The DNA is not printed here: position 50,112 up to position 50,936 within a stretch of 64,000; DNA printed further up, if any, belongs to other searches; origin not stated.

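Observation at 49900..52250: Lower-GC (~55%) islet with a Uma2-family nuclease cassette and small secreted protein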

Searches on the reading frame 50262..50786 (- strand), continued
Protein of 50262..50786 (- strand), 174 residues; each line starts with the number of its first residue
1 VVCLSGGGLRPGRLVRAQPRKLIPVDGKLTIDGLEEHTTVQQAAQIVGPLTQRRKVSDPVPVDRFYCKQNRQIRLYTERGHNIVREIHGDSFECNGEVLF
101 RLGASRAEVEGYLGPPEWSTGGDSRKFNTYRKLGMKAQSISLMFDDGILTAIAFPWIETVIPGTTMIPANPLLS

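Call 81: fold_search(model_id=the predicted structure, library=pdb)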
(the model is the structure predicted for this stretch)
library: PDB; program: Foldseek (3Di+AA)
matches with E <= 10: 466; with E <= 0.001: 1
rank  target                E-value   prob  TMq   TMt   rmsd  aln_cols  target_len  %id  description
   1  3d4e                  7.8e-04  1.00  0.30  0.28  14.1       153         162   16  Crystal structure of putative beta-lactamase inhibitor protein (NP_721579.1) from STREPTOCOCCUS MUTANS at 1.40 A resolut (released 2008-07-08)
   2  4ifa                  6.8e-03  1.00  0.44  0.25  10.0       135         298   10  1.5 Angstrom resolution crystal structure of an extracellular protein containing a SCP domain from Bacillus anthracis st (released 2012-12-26)
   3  4h0a_B                1.3e-02  0.99  0.43  0.24   9.7       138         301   12  Crystal structure of a cysteine-rich secretory protein (SAV1118) from Staphylococcus aureus subsp. aureus Mu50 at 1.90 (released 2012-09-26)
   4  4h0a_A                1.4e-02  0.99  0.43  0.25   9.7       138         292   12  Crystal structure of a cysteine-rich secretory protein (SAV1118) from Staphylococcus aureus subsp. aureus Mu50 at 1.90 (released 2012-09-26)
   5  3e2l_D                1.8e-02  0.84  0.26  0.25  11.9       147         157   14  Crystal Structure of the KPC-2 Beta-lactamase/Beta-lactamase inhibitor protein (BLIP) (released 2009-08-04)
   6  3e2k_D                3.4e-02  0.69  0.27  0.26  13.2       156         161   13  Crystal Structure of the KPC-2 Beta-lactamase/Beta-lactamase inhibitor protein (BLIP) (released 2009-08-04)
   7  9mgg_E                5.9e-02  0.97  0.27  0.44   7.8        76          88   25  beta-barrel assembly machine from Escherichia coli in a late state of substrate assembly (released 2025-12-17)
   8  7ri5_E                8.2e-02  0.99  0.29  0.47   5.1        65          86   29  Structure of a BAM in MSP1E3D1 nanodiscs at 4 Angstrom resolution (released 2021-12-22)
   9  2qzb_B                1.2e-01  0.93  0.47  0.48   5.9       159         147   13  Crystal structure of the uncharacterized protein yfeY from Escherichia coli (released 2007-08-28)
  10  7tt0_E                1.9e-01  0.87  0.27  0.44   7.9        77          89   23  BamABCDE bound to substrate EspP class 2 (released 2022-03-30)
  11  5ayw_E                2.4e-01  0.95  0.29  0.48   4.9        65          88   26  Structure of a membrane complex (released 2016-02-24)
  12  4rti                  2.4e-01  0.13  0.18  0.16  14.1       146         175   12  The crystal structure of PsbP from Spinacia oleracea (released 2015-03-11)
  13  7txx_MODEL_1_A        2.9e-01  0.99  0.29  0.31   4.2        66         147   21  Solution structure for Bartonella henselae BamE, a component of the beta-barrel assembly machinery complex. Se (released 2022-03-02)
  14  3d9w_C                3.5e-01  0.14  0.19  0.12  15.3       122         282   11  Crystal Structure Analysis of Nocardia farcinica Arylamine N-acetyltransferase (released 2008-09-02)
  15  2vu4                  4.6e-01  0.10  0.18  0.18  12.7       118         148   15  Structure of PsbP protein from Spinacia oleracea at 1.98 A resolution (released 2009-07-21)
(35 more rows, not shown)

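Call 89: search_dna_similar(query=window:50262-50723:-, collection=plasmids, mode=protein, max_evalue=0.001, max_rows=10)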
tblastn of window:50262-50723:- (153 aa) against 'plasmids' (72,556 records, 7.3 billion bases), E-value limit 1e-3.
No match.

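Call 90: search_dna_similar(query=window:50262-50723:-, collection=phages, mode=protein, max_evalue=0.001, max_rows=10)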
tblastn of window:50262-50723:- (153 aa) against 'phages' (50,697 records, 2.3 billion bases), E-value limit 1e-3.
No match.
